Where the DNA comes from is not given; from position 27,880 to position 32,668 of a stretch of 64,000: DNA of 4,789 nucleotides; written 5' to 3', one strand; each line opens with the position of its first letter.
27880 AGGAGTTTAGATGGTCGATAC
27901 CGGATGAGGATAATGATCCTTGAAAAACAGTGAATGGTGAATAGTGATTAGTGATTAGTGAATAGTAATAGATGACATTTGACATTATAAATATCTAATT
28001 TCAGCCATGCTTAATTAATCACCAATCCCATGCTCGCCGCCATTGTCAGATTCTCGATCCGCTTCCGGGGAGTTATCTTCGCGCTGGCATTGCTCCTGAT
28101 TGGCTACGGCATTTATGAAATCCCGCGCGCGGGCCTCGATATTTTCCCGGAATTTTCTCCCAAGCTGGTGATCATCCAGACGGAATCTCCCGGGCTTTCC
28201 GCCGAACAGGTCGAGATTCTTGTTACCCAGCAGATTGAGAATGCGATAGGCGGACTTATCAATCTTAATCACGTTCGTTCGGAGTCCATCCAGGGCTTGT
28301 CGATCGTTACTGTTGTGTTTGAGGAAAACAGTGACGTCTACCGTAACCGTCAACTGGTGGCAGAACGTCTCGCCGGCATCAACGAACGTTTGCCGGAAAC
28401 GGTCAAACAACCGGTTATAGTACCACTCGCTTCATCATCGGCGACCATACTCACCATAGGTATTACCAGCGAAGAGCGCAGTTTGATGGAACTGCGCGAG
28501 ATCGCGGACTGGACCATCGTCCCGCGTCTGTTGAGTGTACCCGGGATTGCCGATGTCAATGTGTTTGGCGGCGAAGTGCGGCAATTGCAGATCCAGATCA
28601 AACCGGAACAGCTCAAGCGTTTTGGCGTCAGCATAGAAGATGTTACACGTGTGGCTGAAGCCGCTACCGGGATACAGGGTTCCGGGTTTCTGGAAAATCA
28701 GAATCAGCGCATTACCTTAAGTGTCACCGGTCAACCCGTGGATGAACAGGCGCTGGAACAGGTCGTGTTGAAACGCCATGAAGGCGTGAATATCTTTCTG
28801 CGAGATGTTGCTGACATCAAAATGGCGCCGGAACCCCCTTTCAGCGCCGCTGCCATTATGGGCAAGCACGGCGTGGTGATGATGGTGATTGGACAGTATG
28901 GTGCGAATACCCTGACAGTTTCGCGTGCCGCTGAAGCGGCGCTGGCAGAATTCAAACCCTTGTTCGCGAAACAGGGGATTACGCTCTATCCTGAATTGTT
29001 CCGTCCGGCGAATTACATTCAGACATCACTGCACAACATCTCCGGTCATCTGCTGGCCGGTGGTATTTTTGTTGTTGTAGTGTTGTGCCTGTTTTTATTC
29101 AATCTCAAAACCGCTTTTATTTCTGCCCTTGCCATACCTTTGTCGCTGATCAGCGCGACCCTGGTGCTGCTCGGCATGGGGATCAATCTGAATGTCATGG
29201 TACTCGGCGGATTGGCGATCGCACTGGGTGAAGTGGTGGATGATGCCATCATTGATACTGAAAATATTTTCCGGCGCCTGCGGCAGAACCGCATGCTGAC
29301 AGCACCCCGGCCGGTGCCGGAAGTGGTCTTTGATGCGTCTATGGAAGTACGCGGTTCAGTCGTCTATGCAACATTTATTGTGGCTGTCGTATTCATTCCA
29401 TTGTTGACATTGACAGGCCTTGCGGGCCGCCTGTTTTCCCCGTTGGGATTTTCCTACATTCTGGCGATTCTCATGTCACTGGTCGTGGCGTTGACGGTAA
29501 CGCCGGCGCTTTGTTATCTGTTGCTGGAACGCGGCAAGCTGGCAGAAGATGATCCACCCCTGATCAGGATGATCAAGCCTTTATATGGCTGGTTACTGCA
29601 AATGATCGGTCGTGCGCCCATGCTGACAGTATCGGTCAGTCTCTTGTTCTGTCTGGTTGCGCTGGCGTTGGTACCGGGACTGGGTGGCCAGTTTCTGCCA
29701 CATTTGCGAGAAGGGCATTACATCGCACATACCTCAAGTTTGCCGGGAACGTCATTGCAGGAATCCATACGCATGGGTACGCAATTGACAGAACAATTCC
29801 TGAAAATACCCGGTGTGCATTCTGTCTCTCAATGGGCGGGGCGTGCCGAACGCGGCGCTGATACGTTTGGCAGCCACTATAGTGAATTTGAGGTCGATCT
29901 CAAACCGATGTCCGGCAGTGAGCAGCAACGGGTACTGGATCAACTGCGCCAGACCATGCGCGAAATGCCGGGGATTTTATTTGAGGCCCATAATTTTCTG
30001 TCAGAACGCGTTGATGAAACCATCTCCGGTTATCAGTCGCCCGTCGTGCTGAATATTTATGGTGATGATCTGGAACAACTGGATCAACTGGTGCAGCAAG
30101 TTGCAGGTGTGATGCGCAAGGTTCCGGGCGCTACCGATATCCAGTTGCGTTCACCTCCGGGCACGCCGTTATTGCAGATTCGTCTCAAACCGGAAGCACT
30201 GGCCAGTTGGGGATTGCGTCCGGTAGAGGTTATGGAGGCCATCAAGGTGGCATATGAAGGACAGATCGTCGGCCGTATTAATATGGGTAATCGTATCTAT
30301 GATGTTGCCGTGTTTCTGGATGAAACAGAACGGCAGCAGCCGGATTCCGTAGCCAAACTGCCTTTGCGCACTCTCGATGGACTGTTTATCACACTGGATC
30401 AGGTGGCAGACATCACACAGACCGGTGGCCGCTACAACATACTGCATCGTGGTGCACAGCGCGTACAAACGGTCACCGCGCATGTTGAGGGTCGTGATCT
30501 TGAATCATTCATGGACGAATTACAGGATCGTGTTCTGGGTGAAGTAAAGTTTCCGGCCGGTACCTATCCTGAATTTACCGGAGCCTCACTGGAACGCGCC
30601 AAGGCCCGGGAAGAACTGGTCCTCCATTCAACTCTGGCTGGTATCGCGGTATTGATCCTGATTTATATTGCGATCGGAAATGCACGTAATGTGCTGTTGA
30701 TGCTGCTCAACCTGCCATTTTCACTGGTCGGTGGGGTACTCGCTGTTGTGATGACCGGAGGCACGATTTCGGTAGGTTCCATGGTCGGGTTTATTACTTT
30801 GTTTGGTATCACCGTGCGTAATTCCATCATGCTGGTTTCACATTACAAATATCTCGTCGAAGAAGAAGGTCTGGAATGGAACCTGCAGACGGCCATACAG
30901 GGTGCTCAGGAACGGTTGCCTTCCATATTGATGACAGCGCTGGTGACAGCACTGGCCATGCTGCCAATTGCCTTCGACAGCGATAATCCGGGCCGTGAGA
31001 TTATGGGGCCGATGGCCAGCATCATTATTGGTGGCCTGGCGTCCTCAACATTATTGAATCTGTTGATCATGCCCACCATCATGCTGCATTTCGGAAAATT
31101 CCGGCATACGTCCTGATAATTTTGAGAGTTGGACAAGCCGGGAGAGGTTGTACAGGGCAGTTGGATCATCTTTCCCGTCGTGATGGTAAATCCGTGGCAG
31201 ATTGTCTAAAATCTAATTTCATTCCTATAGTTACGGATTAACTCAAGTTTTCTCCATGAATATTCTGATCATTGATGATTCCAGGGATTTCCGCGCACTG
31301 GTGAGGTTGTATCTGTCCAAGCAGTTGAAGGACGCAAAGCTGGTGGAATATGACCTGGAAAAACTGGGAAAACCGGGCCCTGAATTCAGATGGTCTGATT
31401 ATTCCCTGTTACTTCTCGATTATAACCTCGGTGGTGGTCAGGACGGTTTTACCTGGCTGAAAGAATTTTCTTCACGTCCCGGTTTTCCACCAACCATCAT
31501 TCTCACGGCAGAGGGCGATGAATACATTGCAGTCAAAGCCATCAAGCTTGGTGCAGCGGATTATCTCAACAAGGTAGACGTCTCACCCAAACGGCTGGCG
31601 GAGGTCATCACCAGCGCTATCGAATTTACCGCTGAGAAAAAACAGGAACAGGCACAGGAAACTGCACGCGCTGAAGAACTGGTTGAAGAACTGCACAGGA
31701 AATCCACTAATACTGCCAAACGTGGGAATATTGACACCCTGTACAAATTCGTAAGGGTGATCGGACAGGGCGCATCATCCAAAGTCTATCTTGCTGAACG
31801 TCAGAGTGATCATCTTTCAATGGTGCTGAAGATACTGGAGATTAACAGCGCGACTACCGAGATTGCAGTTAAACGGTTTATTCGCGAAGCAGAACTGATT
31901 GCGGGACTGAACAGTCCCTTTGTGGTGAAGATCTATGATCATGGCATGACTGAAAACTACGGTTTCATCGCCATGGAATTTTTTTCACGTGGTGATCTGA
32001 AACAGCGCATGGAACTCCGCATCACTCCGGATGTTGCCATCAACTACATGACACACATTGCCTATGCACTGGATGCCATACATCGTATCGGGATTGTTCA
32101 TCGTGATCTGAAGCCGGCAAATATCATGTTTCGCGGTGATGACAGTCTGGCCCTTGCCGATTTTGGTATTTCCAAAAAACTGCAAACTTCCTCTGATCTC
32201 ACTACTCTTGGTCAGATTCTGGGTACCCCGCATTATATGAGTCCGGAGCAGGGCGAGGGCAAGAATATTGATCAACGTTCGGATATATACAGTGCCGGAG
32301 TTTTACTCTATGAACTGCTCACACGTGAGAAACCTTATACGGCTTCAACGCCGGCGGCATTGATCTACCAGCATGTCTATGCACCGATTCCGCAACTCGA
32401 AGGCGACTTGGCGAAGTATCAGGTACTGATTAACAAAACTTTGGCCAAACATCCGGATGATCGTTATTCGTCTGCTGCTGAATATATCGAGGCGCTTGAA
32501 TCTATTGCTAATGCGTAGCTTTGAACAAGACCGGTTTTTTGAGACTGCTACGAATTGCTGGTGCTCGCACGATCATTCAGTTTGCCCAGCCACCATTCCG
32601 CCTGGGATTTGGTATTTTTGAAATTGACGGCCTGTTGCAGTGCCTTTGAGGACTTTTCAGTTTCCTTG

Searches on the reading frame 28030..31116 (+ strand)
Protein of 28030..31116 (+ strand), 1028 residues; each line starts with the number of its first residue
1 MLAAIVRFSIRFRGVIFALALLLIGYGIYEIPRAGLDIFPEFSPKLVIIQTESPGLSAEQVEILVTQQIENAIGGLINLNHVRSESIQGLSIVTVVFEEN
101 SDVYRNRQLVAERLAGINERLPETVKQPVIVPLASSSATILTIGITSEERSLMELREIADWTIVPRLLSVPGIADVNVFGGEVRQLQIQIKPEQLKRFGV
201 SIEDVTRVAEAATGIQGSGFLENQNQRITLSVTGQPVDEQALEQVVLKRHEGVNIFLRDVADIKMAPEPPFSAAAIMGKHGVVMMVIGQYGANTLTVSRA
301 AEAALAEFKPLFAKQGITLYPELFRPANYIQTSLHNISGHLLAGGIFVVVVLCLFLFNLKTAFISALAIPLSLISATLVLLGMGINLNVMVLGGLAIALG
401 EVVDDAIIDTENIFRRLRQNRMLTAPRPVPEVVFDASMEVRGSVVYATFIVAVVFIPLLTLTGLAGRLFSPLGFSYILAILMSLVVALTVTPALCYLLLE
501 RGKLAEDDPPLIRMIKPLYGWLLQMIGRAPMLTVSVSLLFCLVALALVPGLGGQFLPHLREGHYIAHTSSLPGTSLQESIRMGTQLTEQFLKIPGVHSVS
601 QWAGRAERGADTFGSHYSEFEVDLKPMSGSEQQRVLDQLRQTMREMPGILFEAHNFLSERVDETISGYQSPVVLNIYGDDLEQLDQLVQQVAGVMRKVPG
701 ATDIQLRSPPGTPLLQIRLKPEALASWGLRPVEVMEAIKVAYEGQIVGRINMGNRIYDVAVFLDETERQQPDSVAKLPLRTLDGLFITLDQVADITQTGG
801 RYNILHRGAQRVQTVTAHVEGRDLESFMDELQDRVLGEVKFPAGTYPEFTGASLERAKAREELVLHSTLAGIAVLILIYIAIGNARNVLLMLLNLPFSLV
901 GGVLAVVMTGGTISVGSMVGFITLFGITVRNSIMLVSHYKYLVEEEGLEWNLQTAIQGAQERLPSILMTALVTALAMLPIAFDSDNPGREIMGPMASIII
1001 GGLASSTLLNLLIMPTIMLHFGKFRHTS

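Call 32: search_protein_families(library=pfam, proteins=[window:28030-31116:+], max_evalue=0.00001)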
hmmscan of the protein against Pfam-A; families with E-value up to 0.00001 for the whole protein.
window:28030-31116:+ (1028 aa): 1 family
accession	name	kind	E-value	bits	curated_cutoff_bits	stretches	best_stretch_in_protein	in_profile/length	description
PF00873.25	ACR_tran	-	1.1e-226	755.4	28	1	5-1019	1-1018/1021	AcrB/AcrD/AcrF family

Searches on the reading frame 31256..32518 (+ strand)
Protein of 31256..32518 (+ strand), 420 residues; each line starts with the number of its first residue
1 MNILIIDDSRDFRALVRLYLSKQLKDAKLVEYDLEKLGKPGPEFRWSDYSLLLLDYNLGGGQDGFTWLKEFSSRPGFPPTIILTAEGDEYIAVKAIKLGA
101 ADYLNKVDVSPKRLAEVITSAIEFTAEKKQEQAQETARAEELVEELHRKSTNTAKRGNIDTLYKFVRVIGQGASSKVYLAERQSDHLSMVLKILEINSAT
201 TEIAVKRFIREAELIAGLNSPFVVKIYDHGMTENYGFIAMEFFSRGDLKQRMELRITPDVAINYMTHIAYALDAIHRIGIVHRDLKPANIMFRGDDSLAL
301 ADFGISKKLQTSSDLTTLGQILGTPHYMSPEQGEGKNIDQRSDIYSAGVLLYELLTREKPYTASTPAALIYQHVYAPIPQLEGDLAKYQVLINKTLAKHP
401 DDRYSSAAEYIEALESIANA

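Call 33: search_protein_families(library=pfam, proteins=[window:31256-32518:+], max_evalue=0.00001)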
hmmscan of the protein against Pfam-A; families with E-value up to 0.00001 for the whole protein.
window:31256-32518:+ (420 aa): 4 families
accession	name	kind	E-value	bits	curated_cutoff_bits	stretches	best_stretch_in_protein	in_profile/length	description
PF00069.31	Pkinase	-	1.8e-49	168.9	31.7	1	163-405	1-253/263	Protein kinase domain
PF07714.23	PK_Tyr_Ser-Thr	-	3.7e-32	112.1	23.1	1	164-404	2-249/258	Protein tyrosine and serine/threonine kinase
PF00072.30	Response_reg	-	1.3e-12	48.3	30.2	1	3-117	1-109/111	Response regulator receiver domain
PF01636.29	APH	-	2e-06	28.2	23.2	0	278-304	168-195/239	Phosphotransferase enzyme family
